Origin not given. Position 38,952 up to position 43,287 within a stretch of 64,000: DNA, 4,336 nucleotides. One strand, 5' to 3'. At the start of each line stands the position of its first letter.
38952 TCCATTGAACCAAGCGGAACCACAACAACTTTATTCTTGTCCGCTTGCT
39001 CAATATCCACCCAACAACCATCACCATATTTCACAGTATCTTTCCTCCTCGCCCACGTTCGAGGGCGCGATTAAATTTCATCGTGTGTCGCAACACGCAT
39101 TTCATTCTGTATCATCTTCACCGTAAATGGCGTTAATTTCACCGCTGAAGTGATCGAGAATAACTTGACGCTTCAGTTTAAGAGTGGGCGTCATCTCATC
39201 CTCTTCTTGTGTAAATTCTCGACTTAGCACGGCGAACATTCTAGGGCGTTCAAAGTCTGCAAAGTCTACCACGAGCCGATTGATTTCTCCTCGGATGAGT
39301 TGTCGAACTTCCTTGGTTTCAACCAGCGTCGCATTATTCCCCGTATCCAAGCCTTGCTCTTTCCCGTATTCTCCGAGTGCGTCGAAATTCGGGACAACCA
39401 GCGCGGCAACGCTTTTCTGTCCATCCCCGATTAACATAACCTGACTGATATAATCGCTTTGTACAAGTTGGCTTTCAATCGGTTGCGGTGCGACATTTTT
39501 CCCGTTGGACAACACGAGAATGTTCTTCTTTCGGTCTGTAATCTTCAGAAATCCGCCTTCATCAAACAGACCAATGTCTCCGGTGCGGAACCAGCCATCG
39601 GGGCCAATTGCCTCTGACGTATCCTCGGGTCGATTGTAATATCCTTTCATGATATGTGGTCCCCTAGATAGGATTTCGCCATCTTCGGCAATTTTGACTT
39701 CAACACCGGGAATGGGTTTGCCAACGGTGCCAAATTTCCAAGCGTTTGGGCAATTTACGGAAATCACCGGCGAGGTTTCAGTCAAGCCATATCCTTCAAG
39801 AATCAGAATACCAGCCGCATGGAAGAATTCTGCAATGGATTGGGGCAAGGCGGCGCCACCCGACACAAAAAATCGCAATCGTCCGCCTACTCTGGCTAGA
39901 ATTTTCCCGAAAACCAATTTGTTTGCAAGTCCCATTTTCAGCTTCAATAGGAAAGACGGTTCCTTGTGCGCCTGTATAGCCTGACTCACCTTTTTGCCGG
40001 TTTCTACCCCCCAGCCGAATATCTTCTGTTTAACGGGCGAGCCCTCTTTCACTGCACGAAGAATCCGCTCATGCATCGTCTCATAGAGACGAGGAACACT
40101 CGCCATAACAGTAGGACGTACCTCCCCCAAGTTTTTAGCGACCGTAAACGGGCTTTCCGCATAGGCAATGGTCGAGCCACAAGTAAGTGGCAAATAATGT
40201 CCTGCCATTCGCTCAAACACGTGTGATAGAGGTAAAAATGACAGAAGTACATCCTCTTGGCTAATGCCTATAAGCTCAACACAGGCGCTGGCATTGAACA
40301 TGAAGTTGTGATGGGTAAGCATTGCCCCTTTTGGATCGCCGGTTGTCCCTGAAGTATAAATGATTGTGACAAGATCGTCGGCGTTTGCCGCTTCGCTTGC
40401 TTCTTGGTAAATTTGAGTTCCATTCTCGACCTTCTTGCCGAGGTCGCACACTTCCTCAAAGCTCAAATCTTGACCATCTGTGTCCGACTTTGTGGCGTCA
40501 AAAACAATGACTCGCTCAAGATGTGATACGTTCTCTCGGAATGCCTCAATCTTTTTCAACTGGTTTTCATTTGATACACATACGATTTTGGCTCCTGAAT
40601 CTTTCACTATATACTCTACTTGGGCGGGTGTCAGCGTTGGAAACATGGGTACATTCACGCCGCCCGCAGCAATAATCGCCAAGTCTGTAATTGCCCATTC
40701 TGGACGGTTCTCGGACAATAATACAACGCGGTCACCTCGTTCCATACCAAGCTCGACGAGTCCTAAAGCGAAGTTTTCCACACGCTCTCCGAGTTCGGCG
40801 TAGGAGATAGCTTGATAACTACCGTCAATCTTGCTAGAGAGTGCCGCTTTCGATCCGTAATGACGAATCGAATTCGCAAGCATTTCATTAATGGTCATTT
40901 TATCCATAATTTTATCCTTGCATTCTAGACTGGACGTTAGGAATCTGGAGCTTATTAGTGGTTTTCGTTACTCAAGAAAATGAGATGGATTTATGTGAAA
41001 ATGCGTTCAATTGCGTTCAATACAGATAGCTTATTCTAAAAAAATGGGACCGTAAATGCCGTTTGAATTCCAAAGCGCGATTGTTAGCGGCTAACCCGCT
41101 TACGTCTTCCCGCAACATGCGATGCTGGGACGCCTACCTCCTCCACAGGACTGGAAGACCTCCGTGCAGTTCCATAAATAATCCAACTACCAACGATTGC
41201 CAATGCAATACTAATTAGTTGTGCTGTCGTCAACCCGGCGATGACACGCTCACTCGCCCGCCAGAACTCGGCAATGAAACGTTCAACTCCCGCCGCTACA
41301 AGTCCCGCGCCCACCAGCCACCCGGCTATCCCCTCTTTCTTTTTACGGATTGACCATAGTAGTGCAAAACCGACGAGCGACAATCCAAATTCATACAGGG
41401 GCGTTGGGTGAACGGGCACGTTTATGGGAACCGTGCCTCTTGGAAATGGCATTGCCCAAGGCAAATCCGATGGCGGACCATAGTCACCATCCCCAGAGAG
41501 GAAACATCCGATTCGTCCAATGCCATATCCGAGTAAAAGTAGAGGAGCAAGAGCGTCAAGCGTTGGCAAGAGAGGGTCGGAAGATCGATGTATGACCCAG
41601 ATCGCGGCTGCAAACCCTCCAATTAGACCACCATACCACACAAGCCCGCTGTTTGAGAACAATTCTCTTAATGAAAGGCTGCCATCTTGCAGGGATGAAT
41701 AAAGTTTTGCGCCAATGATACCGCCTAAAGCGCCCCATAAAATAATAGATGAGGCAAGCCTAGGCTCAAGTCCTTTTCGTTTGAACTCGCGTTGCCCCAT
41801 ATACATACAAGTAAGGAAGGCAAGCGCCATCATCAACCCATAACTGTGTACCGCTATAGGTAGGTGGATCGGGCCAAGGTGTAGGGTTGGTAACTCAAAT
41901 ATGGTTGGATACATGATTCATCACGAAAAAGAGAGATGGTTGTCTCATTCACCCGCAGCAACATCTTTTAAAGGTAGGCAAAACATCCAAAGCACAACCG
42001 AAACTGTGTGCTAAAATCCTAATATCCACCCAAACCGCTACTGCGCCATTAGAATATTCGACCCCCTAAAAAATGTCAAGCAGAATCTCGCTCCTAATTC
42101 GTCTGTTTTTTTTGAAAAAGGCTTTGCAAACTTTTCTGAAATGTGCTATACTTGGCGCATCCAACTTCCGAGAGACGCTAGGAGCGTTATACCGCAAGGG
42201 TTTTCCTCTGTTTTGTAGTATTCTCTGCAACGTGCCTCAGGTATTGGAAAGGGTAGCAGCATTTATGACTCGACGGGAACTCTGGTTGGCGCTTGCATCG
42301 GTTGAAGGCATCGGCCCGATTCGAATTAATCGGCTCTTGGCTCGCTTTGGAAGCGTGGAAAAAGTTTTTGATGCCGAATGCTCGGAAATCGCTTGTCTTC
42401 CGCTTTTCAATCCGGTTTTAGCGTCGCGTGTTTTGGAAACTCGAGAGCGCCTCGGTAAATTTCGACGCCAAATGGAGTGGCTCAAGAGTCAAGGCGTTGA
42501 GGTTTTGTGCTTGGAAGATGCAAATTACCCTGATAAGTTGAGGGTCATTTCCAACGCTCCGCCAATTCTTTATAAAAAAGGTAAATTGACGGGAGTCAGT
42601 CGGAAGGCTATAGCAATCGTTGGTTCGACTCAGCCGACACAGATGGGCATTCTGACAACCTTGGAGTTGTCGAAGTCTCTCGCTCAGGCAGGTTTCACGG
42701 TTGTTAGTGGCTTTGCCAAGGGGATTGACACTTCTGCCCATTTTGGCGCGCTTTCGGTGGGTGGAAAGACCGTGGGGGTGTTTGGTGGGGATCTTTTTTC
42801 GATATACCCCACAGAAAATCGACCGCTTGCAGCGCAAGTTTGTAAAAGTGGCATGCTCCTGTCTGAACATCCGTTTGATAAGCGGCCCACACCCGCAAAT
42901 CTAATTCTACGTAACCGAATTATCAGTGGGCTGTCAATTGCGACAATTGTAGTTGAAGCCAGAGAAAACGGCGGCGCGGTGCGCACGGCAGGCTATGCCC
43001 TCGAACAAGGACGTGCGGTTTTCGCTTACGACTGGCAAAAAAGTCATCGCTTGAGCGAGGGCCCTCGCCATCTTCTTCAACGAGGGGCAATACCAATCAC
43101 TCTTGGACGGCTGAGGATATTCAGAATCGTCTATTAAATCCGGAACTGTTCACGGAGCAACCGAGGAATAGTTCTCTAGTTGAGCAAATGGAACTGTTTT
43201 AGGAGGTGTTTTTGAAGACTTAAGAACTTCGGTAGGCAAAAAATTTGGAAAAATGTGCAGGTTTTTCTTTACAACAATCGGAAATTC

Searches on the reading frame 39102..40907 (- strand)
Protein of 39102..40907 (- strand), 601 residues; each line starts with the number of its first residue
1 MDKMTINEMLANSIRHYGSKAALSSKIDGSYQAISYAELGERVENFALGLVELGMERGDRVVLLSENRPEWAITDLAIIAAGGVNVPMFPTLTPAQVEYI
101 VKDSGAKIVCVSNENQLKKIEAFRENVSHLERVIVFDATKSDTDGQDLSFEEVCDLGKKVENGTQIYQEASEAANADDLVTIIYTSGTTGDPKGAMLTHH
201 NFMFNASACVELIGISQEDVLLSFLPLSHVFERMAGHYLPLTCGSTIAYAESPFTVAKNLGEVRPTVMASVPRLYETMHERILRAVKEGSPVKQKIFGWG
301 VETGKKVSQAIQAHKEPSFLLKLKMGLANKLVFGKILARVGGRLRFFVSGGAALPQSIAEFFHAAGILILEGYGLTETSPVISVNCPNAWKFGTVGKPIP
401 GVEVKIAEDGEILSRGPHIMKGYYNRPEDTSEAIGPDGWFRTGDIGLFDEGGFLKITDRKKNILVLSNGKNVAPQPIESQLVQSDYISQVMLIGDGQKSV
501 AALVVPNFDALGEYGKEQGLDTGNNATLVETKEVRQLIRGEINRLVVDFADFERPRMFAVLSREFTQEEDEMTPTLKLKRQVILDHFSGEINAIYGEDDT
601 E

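Call 84: search_protein_families(library=pfam, proteins=[window:39102-40907:-], max_evalue=0.00001)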
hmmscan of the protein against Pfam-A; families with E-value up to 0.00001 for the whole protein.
window:39102-40907:- (601 aa): 2 families
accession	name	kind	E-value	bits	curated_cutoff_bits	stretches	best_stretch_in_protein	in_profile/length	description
PF00501.34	AMP-binding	-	7.7e-90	301.9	29.9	1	13-424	4-384/384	AMP-binding enzyme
PF23562.2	AMP-binding_C_3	-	2.4e-11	44.5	20.8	1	462-597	2-122/124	AMP-binding enzyme C-terminal domain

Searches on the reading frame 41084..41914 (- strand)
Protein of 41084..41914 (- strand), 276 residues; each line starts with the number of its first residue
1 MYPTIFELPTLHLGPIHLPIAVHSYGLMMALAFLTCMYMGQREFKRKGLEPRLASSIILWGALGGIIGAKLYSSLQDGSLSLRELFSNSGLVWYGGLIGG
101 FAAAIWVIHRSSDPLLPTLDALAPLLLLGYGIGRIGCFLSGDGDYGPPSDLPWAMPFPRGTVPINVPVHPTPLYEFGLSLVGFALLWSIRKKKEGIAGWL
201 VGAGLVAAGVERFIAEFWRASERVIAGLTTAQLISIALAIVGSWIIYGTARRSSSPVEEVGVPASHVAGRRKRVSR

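Call 84: search_protein_families(library=pfam, proteins=[window:41084-41914:-], max_evalue=0.00001)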
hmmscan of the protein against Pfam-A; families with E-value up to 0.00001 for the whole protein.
window:41084-41914:- (276 aa): 1 family
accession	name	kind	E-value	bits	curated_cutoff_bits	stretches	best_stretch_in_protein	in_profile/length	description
PF01790.23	LGT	-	2.9e-51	174.6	24.9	1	18-246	6-238/240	Prolipoprotein diacylglyceryl transferase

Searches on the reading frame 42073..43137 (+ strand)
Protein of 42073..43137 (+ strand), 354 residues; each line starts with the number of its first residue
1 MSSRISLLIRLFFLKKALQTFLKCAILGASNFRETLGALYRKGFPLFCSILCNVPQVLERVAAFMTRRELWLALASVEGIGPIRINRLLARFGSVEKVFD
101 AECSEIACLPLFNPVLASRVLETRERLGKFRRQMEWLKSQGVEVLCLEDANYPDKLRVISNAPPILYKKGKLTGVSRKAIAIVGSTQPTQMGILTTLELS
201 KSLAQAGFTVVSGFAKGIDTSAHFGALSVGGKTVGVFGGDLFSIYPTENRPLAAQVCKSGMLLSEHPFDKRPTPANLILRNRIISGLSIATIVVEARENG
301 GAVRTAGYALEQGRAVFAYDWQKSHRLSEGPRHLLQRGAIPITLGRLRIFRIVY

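Call 84: search_protein_families(library=pfam, proteins=[window:42073-43137:+], max_evalue=0.00001)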
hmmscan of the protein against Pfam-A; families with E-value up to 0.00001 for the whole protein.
window:42073-43137:+ (354 aa): 2 families
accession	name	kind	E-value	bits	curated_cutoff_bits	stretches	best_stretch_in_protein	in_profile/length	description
PF02481.21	DNA_processg_A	-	2.6e-62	210.2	29.6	1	137-342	2-210/212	DNA recombination-mediator protein A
PF18306.6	LDcluster4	-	5.3e-06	26.6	26.3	0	179-237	3-62/151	SLOG cluster4 family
